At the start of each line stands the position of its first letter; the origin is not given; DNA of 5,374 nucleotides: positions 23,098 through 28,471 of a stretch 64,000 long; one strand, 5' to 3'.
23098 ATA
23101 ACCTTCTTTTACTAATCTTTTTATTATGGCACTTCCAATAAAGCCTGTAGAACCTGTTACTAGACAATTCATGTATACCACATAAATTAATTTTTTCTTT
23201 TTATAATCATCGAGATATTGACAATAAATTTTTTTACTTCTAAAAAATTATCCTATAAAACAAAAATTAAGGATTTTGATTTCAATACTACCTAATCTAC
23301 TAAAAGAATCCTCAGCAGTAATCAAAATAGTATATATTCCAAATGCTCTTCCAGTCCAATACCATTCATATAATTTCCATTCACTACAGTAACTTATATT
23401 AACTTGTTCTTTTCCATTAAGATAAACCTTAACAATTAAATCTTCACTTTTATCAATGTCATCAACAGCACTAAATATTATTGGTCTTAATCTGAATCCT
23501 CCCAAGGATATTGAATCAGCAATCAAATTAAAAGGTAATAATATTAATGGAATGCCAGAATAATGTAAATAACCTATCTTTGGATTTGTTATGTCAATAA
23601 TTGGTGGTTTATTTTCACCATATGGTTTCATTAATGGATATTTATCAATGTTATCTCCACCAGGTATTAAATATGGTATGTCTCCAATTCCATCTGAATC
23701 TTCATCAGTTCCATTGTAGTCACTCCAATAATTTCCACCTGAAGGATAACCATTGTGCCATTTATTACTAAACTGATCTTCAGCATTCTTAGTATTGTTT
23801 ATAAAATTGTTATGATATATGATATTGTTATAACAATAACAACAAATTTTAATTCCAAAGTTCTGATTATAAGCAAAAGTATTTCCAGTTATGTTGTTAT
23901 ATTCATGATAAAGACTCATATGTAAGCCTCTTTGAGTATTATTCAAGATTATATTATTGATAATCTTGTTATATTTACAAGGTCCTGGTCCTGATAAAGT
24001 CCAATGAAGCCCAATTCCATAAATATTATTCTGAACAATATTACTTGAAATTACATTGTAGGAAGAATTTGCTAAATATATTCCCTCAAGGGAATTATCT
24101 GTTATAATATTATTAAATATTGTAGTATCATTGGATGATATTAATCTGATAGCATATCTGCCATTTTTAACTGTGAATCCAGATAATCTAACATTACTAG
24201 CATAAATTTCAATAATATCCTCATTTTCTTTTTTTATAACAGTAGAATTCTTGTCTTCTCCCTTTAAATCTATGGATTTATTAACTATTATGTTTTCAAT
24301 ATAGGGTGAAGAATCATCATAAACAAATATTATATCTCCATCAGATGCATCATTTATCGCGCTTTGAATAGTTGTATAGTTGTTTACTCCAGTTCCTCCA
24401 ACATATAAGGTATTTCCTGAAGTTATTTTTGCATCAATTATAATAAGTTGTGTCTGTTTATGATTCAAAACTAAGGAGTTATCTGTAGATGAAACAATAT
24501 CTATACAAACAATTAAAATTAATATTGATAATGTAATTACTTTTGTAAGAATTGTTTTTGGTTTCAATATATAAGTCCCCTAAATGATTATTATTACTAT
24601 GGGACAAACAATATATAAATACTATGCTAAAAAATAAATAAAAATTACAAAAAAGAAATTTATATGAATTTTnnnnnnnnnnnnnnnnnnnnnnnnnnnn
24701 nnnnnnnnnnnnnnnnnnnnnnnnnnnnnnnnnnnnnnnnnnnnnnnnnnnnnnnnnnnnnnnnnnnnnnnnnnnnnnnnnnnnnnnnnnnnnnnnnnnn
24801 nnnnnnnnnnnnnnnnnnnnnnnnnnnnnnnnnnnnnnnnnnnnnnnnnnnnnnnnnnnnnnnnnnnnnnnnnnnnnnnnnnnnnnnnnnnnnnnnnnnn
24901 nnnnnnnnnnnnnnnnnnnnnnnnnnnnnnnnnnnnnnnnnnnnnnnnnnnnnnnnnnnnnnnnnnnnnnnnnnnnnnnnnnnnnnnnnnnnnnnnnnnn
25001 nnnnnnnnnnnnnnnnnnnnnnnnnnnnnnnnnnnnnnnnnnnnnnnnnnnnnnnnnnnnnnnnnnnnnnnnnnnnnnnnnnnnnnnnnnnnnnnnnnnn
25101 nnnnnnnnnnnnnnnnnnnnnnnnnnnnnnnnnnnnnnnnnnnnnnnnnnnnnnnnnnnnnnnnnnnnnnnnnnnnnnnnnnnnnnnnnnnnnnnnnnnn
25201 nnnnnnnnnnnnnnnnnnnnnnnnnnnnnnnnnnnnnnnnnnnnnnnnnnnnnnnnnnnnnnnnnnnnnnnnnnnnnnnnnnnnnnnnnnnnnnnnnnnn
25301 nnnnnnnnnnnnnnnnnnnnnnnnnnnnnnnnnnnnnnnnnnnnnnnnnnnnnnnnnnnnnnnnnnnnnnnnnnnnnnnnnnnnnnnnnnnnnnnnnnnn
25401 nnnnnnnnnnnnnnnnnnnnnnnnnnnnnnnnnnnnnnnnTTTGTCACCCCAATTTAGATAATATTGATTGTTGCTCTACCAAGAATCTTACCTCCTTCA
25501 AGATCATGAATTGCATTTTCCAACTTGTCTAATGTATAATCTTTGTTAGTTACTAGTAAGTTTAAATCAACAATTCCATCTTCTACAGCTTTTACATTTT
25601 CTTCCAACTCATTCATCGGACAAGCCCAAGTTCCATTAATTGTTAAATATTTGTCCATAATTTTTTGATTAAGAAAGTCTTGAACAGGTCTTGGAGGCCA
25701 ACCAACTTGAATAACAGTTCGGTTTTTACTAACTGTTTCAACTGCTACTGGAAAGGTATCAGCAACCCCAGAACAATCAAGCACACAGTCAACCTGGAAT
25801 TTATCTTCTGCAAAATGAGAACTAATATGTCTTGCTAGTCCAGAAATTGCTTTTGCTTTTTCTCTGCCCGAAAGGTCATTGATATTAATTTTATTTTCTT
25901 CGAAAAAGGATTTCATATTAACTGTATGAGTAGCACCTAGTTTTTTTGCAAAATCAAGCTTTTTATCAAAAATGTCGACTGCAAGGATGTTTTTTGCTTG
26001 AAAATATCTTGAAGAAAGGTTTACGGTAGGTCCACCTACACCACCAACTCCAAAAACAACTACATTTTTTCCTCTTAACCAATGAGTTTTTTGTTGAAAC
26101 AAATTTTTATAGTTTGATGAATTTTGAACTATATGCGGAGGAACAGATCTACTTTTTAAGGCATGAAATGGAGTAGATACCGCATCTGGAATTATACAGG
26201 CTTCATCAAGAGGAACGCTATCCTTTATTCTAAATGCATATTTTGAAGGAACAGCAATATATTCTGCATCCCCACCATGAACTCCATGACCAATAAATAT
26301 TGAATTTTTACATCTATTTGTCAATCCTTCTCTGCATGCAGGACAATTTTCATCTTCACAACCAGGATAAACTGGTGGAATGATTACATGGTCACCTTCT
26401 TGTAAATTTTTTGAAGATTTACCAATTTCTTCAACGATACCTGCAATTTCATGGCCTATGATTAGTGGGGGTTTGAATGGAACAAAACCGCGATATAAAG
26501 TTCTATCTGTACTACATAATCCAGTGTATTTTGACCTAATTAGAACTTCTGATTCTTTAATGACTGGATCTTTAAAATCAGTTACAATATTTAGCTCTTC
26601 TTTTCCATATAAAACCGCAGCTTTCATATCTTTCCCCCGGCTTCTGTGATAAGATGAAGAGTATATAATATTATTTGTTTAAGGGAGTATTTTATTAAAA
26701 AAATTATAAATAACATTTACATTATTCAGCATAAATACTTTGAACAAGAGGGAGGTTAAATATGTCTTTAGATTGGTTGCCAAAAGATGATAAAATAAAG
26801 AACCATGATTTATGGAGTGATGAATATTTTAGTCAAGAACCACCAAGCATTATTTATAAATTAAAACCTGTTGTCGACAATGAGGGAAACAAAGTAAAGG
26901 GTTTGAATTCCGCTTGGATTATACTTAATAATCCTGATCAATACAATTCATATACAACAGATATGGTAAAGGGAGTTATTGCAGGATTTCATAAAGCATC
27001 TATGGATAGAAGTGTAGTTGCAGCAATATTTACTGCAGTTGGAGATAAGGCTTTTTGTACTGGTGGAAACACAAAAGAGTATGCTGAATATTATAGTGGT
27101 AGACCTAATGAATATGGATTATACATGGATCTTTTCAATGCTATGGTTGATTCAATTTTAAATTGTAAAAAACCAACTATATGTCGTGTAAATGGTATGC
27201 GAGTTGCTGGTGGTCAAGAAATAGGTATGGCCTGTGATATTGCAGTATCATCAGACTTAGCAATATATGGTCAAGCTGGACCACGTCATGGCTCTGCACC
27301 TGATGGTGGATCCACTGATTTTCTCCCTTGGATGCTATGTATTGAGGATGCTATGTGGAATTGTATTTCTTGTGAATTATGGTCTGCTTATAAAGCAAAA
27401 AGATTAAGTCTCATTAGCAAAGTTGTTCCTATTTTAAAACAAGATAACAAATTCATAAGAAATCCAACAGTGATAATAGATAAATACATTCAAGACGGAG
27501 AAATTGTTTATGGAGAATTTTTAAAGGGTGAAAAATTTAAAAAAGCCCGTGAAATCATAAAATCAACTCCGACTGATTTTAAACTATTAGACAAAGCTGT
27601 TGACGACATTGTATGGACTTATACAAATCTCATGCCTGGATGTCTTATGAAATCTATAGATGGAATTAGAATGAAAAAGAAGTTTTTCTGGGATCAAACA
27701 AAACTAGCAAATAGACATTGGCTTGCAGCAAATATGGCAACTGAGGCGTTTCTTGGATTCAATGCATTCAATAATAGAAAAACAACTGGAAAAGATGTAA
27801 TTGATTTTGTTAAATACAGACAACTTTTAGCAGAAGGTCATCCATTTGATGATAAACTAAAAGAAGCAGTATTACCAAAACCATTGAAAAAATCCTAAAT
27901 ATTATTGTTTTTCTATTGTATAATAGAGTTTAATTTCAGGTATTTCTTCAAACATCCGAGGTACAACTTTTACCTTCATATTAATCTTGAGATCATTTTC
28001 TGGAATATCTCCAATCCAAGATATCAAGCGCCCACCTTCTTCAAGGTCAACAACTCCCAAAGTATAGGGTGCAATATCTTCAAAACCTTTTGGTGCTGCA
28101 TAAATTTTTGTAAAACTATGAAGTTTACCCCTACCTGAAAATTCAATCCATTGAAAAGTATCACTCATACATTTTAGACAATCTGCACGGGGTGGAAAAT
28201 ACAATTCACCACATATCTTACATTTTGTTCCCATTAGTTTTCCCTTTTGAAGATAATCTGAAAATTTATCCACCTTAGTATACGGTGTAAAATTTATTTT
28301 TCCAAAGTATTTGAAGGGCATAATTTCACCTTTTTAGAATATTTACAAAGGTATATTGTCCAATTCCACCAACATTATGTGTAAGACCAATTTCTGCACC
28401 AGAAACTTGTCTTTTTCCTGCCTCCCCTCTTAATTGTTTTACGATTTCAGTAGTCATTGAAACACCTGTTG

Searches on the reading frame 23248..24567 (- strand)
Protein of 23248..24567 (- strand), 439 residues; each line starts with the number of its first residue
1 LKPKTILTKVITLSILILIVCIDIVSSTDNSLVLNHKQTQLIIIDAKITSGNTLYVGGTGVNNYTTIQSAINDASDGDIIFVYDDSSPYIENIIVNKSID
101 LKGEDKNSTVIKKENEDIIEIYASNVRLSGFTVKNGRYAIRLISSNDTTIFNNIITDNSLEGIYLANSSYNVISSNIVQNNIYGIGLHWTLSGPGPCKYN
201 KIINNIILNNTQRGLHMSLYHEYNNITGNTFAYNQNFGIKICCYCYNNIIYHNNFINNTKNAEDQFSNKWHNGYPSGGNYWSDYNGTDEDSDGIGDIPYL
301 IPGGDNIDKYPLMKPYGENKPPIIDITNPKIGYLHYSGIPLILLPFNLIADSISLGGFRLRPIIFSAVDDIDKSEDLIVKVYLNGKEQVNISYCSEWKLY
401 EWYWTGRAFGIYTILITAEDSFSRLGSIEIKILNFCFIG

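Call 9: search_protein_families(library=ncbifam, proteins=[window:23248-24567:-], max_evalue=0.00001)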
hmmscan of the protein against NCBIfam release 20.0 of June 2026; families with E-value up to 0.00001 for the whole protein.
window:23248-24567:- (439 aa): 2 families
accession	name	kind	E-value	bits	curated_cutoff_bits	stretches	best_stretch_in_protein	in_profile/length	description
TIGR04247.1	NosD_copper_fam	subfamily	1.5e-27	96.2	300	2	135-299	169-326/377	nitrous oxide reductase family maturation protein NosD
TIGR03804.1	para_beta_helix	repeat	3.3e-10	39.5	19.45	1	140-183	2-44/44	parallel beta-helix repeat protein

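Call 10: search_protein_families(library=pfam, proteins=[window:23248-24567:-], max_evalue=0.00001)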
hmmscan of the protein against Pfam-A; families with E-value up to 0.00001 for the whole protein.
window:23248-24567:- (439 aa): 2 families
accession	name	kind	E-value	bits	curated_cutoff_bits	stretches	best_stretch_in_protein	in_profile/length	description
PF05048.19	NosD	-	2.9e-25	89.4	23.6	1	74-286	4-212/212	Periplasmic copper-binding protein (NosD)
PF13229.12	Beta_helix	-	8.3e-12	45.5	25.9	1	66-187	13-120/158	Right handed beta helix region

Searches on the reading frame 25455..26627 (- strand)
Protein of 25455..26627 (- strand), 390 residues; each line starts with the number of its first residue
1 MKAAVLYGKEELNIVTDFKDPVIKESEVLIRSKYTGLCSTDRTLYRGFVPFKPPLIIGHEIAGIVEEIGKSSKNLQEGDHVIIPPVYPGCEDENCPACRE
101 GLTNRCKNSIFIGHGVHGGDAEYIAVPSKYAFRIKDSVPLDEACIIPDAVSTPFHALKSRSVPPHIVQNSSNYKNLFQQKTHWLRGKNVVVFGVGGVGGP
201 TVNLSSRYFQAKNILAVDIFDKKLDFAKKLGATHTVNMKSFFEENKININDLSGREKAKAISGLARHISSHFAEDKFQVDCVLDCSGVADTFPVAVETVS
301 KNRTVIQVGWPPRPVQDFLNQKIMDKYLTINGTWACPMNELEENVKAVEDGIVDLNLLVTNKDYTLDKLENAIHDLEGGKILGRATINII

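Call 9: search_protein_families(library=ncbifam, proteins=[window:25455-26627:-], max_evalue=0.00001)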
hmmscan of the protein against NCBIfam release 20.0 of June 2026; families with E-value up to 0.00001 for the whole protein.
window:25455-26627:- (390 aa): 21 families
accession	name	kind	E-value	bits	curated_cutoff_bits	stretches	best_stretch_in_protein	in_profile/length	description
NF041097.1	keto_inos_dh_IolM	equivalog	8.1e-39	133.4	450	1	15-377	42-378/389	scyllo-inosose 3-dehydrogenase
TIGR03989.1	Rxyl_3153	subfamily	2.2e-36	125.9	440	2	2-116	3-115/370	NDMA-dependent alcohol dehydrogenase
NF006940.0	PRK09422.1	equivalog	4.4e-36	124.5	344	2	1-164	1-161/338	alcohol dehydrogenase AdhP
NF003808.0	PRK05396.1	equivalog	6.3e-33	114.1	380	2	1-146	1-147/341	L-threonine 3-dehydrogenase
NF010344.0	PRK13771.1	subfamily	2.3e-32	112.3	349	1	1-162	1-160/334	putative alcohol dehydrogenase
TIGR00692.1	tdh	equivalog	5.4e-32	111.1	458.35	2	14-146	12-145/340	L-threonine 3-dehydrogenase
NF007642.0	PRK10309.1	equivalog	8.5e-31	107.4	550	2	1-157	1-153/347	galactitol-1-phosphate 5-dehydrogenase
TIGR03201.1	dearomat_had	equivalog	1.1e-30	107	338.65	2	24-157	22-159/349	6-hydroxycyclohex-1-ene-1-carbonyl-CoA dehydrogenase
TIGR03451.1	mycoS_dep_FDH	equivalog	4.7e-29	101.3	512.9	2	185-382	176-352/358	S-(hydroxymethyl)mycothiol dehydrogenase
NF007489.0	PRK10083.1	equivalog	2.9e-28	98.8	376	1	3-239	3-214/339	Zn-dependent oxidoreductase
TIGR02818.1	adh_III_F_hyde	equivalog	5e-26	91.6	543.95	2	2-108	3-107/368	S-(hydroxymethyl)glutathione dehydrogenase/class III alcohol dehydrogenase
NF041172.1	AcrlCoa_red_Thmprot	equivalog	1.4e-25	89.9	500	1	1-160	1-158/334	acryloyl-CoA reductase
NF007375.0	PRK09880.1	equivalog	3.2e-25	88.6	469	1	3-156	7-161/344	L-idonate 5-dehydrogenase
TIGR03366.1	HpnZ_proposed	hypoth_equivalog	5.2e-19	68.6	328.1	1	21-274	1-242/315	putative phosphonate catabolism associated alcohol dehydrogenase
TIGR02822.1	adh_fam_2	subfamily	6.9e-18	64.8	283.5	1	19-142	21-143/329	zinc-binding alcohol dehydrogenase family protein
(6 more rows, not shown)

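Call 10: search_protein_families(library=pfam, proteins=[window:25455-26627:-], max_evalue=0.00001)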
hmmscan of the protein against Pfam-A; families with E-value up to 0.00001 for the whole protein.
window:25455-26627:- (390 aa): 2 families
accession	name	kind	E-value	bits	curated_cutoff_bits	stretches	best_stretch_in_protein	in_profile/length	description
PF08240.17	ADH_N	-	8.7e-26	90.6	23.5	1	25-135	2-103/104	Alcohol dehydrogenase GroES-like domain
PF00107.32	ADH_zinc_N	-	1.7e-15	57.5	31.8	1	208-347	12-126/129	Zinc-binding dehydrogenase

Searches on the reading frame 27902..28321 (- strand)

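Call 9: search_protein_families(library=ncbifam, proteins=[window:27902-28321:-], max_evalue=0.00001)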
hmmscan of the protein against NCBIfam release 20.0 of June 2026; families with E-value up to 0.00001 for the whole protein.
window:27902-28321:- (139 aa): 1 family
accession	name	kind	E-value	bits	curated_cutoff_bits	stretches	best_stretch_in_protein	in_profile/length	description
NF053627.1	BnzsclthlBbsAGT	equivalog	4.3e-14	52.7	250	1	28-105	35-110/145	benzoylsuccinyl-CoA thiolase subunit BbsA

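Call 10: search_protein_families(library=pfam, proteins=[window:27902-28321:-], max_evalue=0.00001)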
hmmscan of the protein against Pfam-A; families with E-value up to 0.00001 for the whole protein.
window:27902-28321:- (139 aa): 2 families
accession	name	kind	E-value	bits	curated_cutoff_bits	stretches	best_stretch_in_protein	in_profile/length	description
PF01796.24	OB_ChsH2_C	-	2.2e-20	72.8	27.1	1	58-120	1-63/65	ChsH2, C-terminal OB-fold domain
PF12172.15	zf-ChsH2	-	2.7e-10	40.3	23.2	1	24-56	4-36/37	ChsH2, rubredoxin-like zinc ribbon domain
